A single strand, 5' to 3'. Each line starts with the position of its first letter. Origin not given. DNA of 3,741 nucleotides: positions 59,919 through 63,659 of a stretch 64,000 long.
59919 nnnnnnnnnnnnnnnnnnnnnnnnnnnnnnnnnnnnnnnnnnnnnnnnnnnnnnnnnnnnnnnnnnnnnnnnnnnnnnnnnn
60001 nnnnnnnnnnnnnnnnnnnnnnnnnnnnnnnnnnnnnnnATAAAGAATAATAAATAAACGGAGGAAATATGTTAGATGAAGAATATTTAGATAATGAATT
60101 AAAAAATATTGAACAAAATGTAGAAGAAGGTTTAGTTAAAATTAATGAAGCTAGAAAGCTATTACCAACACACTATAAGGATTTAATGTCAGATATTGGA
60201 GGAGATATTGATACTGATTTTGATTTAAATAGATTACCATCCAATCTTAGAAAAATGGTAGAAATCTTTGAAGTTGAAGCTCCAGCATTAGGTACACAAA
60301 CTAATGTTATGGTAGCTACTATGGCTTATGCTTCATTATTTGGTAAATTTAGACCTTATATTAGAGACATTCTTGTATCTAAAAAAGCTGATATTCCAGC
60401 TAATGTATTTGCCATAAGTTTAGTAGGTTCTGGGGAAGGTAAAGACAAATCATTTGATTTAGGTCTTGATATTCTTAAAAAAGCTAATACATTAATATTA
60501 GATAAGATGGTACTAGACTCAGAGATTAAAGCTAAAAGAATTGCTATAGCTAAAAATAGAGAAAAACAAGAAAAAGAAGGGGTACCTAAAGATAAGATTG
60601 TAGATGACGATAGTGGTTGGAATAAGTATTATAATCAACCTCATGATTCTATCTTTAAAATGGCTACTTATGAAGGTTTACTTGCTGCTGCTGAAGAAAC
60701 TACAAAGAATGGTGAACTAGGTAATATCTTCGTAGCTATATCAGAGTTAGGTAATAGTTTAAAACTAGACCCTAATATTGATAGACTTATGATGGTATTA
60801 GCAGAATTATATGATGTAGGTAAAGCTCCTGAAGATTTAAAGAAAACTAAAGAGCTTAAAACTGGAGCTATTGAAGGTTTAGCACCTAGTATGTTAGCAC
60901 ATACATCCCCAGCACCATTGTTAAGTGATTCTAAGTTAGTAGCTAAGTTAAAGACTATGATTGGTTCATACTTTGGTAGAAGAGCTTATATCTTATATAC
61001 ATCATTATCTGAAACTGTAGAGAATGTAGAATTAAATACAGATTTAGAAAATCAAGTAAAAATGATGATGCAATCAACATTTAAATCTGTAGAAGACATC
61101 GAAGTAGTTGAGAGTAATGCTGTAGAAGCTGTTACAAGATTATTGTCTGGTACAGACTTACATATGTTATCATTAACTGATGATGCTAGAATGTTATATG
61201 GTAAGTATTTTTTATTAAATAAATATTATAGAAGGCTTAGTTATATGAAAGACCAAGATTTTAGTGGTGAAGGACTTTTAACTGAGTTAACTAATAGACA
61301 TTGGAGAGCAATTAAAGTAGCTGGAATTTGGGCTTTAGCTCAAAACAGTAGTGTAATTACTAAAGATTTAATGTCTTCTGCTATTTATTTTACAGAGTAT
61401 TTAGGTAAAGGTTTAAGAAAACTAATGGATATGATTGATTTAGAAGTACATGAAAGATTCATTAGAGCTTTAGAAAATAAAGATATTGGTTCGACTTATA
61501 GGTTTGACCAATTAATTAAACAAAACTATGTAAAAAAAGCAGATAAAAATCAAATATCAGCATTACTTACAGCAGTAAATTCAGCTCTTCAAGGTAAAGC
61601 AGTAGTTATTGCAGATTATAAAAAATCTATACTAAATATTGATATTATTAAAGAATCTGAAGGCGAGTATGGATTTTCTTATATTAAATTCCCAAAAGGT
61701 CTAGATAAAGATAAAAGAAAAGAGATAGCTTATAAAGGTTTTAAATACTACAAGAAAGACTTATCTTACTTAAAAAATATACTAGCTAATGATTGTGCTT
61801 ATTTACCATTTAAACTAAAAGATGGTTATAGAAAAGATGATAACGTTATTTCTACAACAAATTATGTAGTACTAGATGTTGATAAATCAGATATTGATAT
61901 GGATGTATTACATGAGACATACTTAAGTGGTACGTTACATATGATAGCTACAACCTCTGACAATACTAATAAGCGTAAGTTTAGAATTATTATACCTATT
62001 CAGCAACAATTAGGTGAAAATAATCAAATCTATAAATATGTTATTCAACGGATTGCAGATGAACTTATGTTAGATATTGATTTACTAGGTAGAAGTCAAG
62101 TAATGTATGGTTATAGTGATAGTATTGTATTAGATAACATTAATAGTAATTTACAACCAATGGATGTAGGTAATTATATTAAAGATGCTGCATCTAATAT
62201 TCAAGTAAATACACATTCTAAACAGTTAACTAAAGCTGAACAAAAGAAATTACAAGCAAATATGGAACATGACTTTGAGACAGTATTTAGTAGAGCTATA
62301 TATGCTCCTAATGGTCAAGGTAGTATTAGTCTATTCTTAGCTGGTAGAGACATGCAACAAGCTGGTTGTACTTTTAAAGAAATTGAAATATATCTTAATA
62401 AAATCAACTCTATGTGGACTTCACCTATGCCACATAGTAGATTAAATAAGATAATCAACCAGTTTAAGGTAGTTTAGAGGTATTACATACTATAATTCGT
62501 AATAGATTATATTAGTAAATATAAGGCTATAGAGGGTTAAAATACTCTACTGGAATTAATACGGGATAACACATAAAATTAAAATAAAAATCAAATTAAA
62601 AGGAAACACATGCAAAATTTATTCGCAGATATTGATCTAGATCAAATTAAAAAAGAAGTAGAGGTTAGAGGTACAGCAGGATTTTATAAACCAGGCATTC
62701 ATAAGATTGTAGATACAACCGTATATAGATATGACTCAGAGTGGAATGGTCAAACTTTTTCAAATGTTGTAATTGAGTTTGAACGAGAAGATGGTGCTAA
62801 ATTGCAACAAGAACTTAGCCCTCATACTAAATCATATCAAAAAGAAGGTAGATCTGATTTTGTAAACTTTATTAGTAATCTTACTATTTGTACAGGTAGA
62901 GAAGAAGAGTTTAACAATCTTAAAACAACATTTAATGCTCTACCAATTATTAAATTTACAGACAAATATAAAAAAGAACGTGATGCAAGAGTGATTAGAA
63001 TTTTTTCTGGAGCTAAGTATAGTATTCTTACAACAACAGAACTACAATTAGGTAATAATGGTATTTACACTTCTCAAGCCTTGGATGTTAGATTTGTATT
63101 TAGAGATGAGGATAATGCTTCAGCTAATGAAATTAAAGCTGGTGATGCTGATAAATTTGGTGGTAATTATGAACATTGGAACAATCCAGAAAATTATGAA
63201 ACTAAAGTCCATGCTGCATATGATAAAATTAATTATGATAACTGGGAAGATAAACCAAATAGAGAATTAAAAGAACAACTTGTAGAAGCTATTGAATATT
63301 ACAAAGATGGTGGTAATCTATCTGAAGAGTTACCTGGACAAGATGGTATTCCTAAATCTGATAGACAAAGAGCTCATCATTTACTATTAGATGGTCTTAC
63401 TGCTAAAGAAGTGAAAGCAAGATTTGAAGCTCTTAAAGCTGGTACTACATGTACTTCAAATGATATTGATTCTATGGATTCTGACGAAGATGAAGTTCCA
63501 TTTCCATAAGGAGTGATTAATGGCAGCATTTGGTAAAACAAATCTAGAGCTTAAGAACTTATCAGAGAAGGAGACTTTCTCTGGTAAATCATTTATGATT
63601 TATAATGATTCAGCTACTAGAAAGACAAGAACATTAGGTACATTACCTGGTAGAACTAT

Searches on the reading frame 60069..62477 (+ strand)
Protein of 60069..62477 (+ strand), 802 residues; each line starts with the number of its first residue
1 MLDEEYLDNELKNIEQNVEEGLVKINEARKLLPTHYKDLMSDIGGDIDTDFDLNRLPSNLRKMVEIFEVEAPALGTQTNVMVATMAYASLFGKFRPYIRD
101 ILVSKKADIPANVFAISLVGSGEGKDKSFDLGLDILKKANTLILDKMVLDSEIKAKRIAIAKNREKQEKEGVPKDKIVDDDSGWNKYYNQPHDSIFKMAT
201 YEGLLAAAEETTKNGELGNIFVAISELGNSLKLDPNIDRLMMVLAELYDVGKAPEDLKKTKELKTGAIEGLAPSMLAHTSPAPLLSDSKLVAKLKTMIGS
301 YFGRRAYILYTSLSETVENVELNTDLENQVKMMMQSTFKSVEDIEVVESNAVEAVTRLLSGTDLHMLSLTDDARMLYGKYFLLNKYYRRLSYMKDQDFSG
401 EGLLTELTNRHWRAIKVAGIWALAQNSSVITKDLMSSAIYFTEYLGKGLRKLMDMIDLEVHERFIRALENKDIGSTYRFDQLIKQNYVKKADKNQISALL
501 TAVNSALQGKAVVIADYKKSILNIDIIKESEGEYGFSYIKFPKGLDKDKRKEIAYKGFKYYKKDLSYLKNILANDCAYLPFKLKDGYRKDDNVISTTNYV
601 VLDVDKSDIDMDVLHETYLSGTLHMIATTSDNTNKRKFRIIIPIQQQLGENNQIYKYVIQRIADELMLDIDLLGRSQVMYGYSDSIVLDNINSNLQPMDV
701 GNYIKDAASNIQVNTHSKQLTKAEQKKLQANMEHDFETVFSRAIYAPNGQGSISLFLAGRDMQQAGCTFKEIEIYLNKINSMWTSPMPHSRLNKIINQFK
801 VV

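Call 94: search_protein_families(library=pfam, proteins=[window:60069-62477:+], max_evalue=0.0001)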
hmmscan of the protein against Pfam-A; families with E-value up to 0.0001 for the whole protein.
window:60069-62477:+ (802 aa): 0 families

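Call 100: search_protein_families(library=phrogs, proteins=[window:60069-62477:+], max_evalue=0.00001)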
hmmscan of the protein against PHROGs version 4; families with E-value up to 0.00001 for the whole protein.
window:60069-62477:+ (802 aa): 2 families
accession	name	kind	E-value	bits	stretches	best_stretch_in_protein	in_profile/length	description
phrog_2135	-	DNA, RNA and nucleotide metabolism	2.8e-49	169.1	1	86-796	35-702/713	DNA primase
phrog_9765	-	DNA, RNA and nucleotide metabolism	7.5e-06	25.2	0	582-680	82-181/939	DNA primase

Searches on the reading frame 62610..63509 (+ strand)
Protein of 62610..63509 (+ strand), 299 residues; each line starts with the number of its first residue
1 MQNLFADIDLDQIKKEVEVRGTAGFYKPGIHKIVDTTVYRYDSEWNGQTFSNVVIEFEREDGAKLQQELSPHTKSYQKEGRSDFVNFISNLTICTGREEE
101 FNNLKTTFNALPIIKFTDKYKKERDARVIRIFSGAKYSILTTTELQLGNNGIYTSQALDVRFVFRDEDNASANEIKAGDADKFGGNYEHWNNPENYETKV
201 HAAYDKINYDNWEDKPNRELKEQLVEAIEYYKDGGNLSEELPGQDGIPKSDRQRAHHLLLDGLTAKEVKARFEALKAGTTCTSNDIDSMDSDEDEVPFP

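Call 103: find_encoding_contigs(protein=window:62610-63509:+, flank=10000, max_places=5)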
Protein window:62610-63509:+ (299 aa): 1 contig read that carries it; 1 place shown.
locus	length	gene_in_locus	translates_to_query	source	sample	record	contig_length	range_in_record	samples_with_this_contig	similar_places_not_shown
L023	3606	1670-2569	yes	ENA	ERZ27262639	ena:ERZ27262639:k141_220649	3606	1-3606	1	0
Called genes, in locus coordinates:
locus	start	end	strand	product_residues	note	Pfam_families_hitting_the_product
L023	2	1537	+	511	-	?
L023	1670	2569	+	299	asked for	-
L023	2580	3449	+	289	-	-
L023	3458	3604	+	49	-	?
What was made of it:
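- Tried and rejected: The genome could not be extended usefully beyond the window (call 103).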
